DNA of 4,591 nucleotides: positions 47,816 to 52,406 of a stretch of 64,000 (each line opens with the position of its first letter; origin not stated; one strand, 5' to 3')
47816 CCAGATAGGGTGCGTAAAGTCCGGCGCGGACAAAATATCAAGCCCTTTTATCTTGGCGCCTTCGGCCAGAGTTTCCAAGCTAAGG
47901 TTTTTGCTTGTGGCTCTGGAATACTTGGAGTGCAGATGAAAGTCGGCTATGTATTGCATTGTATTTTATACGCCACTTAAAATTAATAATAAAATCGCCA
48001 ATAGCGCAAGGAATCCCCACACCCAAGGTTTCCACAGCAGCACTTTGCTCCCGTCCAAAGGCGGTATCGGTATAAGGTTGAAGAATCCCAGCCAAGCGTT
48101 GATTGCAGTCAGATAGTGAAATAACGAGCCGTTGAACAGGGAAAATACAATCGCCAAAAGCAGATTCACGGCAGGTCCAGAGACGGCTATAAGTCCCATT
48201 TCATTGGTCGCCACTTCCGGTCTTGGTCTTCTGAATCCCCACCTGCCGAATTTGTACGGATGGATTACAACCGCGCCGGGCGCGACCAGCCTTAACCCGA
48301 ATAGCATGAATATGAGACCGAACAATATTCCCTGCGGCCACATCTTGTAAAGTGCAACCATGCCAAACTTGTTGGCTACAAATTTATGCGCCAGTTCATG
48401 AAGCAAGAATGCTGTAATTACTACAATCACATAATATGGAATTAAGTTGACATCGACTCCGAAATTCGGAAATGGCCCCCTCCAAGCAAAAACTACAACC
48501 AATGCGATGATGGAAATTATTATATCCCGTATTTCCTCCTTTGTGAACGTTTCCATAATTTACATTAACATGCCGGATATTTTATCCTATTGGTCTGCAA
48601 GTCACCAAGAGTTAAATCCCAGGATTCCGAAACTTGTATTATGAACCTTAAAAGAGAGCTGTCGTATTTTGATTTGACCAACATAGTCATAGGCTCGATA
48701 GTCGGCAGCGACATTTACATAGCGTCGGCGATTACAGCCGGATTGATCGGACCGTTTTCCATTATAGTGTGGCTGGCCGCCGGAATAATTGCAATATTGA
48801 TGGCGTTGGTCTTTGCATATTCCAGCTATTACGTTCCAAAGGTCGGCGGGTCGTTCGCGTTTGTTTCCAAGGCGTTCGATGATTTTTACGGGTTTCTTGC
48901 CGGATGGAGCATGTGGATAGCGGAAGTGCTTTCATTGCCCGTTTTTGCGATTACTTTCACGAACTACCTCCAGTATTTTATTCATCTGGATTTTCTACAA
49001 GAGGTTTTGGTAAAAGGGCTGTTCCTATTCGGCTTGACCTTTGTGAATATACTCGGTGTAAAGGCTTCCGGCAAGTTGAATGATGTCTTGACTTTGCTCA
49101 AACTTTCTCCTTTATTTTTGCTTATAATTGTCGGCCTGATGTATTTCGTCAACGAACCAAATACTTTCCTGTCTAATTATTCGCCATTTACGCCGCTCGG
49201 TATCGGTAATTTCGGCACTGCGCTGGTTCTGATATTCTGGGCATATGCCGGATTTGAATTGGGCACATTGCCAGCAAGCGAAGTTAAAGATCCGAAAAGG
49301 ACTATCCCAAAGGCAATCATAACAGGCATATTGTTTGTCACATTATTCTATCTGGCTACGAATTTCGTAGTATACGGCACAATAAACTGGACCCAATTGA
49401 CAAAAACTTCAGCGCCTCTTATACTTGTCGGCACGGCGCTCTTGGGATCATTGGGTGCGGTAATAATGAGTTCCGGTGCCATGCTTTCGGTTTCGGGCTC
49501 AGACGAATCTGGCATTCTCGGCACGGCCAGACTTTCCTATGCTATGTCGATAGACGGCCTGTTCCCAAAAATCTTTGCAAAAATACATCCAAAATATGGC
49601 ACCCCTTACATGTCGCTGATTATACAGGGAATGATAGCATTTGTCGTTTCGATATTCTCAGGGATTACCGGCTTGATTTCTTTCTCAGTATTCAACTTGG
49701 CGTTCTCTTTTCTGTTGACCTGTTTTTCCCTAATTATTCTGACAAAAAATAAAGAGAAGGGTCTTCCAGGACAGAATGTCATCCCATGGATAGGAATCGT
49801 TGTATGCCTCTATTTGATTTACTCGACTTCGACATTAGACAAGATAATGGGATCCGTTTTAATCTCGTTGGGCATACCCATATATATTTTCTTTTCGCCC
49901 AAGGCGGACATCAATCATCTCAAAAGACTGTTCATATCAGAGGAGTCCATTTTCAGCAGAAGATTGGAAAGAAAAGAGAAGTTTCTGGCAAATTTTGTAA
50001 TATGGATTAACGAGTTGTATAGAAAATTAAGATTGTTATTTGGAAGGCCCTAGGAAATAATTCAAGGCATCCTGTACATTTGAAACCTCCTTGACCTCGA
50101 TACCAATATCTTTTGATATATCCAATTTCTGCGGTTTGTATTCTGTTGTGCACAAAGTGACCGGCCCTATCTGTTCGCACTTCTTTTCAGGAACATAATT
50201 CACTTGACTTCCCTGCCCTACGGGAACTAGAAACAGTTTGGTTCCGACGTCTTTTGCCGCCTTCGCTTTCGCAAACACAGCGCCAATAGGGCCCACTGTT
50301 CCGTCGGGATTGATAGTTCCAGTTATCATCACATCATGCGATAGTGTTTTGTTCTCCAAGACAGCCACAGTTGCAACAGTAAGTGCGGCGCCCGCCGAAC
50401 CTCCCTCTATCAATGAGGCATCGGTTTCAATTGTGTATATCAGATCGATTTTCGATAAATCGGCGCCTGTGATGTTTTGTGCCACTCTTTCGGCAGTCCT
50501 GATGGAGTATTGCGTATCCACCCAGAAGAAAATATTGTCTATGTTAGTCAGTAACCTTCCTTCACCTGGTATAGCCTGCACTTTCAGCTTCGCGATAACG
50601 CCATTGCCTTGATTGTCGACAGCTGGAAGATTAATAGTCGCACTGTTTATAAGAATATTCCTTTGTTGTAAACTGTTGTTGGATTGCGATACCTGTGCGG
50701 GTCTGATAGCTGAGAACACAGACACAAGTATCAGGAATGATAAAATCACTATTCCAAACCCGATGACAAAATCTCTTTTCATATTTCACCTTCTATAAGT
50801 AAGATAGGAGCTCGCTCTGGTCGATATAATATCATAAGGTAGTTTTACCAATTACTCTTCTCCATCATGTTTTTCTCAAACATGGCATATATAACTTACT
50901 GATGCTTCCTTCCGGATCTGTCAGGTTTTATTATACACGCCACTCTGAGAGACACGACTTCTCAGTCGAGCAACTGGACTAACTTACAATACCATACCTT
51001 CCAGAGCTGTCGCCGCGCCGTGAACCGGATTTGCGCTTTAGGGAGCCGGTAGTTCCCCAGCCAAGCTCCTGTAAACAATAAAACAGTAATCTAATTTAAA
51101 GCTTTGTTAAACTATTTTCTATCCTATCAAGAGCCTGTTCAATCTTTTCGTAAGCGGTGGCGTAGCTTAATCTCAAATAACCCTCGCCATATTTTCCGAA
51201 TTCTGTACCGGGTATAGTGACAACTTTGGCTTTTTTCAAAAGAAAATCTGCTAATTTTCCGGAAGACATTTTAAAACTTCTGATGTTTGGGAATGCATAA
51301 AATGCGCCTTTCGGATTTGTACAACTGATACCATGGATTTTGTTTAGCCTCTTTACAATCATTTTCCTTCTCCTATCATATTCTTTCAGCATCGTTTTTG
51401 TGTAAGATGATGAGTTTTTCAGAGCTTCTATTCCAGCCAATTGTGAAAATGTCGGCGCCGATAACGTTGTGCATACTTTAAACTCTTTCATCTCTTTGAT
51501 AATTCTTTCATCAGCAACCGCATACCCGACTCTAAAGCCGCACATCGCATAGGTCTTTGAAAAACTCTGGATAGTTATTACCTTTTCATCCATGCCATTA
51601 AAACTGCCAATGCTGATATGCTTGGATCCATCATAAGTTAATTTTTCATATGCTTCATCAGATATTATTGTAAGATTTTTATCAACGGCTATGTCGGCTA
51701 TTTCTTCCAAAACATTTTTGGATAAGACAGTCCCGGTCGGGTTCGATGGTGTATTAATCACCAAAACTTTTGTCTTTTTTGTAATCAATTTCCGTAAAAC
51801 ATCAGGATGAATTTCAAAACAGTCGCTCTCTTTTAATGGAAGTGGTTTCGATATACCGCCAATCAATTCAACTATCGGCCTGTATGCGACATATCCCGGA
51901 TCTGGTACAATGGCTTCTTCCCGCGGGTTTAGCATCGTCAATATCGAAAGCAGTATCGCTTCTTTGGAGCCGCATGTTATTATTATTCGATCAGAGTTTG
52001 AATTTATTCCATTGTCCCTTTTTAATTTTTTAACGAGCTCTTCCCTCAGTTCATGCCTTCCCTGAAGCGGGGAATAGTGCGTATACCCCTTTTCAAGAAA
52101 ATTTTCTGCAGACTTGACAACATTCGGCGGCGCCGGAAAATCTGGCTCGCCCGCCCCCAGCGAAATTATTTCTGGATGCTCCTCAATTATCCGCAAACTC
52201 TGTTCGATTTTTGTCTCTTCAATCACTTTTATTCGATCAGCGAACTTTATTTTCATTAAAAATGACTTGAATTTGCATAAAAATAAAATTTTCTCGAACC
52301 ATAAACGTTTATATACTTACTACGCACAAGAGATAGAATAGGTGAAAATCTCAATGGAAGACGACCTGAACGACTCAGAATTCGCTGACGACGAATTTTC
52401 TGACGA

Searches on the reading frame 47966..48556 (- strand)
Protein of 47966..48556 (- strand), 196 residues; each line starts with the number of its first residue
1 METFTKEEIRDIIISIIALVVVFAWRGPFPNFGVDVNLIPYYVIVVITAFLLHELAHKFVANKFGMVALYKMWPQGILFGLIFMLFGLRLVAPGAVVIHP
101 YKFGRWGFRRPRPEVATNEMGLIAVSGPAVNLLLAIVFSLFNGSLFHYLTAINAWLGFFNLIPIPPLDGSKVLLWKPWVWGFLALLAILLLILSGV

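Call 8: search_protein_families(library=pfam, proteins=[window:47966-48556:-], max_evalue=0.01)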
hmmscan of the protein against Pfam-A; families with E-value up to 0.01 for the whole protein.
window:47966-48556:- (196 aa): 1 family
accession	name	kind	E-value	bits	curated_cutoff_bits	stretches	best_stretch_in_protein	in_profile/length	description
PF02163.28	Peptidase_M50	-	3.6e-12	46.5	27.2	2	144-173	161-190/221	Peptidase family M50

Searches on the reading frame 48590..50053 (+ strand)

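Call 8: search_protein_families(library=pfam, proteins=[window:48590-50053:+], max_evalue=0.01)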
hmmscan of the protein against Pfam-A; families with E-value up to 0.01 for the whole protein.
window:48590-50053:+ (487 aa): 2 families
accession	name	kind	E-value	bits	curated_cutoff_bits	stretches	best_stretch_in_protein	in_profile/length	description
PF13520.12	AA_permease_2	-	6.8e-55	187.1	27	1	24-412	1-403/427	Amino acid permease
PF00324.27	AA_permease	-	9e-40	137.2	24.6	1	30-385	3-382/470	Amino acid permease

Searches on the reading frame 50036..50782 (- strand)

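Call 8: search_protein_families(library=pfam, proteins=[window:50036-50782:-], max_evalue=0.01)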
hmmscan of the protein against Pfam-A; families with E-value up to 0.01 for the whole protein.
window:50036-50782:- (248 aa): 2 families
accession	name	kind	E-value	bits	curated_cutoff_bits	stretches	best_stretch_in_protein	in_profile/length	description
PF05362.19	Lon_C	-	1.9e-10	41.1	21.1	1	122-204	104-186/205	Lon protease (S16) C-terminal proteolytic domain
PF13541.12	ChlI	-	0.0088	16.4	27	0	130-188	61-119/121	Subunit ChlI of Mg-chelatase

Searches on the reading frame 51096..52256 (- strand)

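Call 8: search_protein_families(library=pfam, proteins=[window:51096-52256:-], max_evalue=0.01)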
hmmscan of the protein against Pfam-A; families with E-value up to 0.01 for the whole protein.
window:51096-52256:- (386 aa): 5 families
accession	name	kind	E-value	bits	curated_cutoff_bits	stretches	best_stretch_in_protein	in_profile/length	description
PF00155.27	Aminotran_1_2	-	7.1e-70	236.4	19.7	1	29-379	2-361/361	Aminotransferase class I and II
PF00266.25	Aminotran_5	-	4.7e-06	26.3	21.5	1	42-202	11-177/371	Aminotransferase class-V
PF12897.13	Asp_aminotransf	-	4.5e-05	22.9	27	1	114-289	126-306/421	Aspartate amino-transferase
PF01041.23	DegT_DnrJ_EryC1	-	0.00044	20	19.8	1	100-263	51-202/360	DegT/DnrJ/EryC1/StrS aminotransferase family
PF01053.26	Cys_Met_Meta_PP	-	0.003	16.6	27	1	92-202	72-175/381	Cys/Met metabolism PLP-dependent enzyme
